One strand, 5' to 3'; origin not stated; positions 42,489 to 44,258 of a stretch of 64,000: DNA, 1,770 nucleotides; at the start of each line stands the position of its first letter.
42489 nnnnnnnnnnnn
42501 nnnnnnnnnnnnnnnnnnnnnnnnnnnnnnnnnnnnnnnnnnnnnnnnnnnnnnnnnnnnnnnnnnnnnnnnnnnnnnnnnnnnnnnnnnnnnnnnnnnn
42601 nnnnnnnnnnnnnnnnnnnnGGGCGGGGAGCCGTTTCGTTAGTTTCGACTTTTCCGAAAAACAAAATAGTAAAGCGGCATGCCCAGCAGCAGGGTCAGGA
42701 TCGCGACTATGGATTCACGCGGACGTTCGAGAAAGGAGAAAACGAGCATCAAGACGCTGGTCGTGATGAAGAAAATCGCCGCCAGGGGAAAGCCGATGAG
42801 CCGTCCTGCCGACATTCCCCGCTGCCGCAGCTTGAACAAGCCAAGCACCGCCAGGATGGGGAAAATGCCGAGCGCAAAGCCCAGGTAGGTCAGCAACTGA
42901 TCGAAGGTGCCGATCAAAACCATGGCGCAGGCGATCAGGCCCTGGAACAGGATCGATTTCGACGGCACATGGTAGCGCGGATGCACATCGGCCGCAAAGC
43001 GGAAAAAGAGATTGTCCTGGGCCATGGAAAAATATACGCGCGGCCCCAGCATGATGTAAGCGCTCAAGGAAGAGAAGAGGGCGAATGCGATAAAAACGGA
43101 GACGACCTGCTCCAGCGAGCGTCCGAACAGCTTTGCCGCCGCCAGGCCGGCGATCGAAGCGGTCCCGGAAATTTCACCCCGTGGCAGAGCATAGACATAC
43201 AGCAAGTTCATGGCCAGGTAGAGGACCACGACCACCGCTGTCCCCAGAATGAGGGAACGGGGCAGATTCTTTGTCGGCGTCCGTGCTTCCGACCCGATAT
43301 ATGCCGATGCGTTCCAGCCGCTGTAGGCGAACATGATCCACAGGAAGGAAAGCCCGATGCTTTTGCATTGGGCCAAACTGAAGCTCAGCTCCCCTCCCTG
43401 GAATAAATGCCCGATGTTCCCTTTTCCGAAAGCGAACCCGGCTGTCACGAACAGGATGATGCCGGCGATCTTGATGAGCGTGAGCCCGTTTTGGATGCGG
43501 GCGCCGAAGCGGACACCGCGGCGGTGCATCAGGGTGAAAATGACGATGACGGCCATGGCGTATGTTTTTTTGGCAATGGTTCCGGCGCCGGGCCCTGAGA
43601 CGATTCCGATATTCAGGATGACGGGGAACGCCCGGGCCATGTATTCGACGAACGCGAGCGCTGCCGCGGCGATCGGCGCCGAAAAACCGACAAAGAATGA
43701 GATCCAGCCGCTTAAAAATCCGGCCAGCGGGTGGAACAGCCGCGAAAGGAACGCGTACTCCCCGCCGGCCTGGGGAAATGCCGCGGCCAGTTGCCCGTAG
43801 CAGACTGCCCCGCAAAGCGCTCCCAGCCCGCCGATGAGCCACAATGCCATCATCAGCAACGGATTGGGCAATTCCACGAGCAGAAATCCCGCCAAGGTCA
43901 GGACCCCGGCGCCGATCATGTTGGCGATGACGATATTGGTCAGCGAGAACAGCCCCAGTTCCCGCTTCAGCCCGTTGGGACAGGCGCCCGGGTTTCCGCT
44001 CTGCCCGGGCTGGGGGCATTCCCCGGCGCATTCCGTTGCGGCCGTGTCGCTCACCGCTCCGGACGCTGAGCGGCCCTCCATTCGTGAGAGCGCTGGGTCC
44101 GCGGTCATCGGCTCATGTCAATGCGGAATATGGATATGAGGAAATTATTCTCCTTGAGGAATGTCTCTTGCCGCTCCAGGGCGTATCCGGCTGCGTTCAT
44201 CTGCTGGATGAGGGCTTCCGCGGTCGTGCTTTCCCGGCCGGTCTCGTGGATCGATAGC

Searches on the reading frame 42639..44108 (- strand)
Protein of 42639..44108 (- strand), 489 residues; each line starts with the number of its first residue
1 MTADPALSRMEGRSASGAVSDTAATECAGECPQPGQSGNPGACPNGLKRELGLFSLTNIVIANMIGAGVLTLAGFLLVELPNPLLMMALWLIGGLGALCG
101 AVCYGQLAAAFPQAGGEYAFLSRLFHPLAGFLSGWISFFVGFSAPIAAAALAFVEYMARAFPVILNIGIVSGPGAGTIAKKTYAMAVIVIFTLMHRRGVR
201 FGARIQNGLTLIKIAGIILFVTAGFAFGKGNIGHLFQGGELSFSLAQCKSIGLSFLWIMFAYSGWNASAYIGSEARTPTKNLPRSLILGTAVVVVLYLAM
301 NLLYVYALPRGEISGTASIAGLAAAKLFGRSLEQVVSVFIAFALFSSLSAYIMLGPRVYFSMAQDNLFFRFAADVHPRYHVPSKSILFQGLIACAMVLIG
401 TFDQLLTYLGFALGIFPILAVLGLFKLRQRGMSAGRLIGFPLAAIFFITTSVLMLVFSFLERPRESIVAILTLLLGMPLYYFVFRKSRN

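Call 48: search_protein_families(library=pfam, proteins=[window:42639-44108:-], max_evalue=0.0001)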
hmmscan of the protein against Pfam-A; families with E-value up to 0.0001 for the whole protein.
window:42639-44108:- (489 aa): 2 families
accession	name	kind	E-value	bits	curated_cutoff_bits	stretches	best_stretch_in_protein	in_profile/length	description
PF13520.12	AA_permease_2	-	1.5e-55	189.3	27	1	51-464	1-410/427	Amino acid permease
PF00324.27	AA_permease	-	1.2e-32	113.7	24.6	1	59-405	5-353/470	Amino acid permease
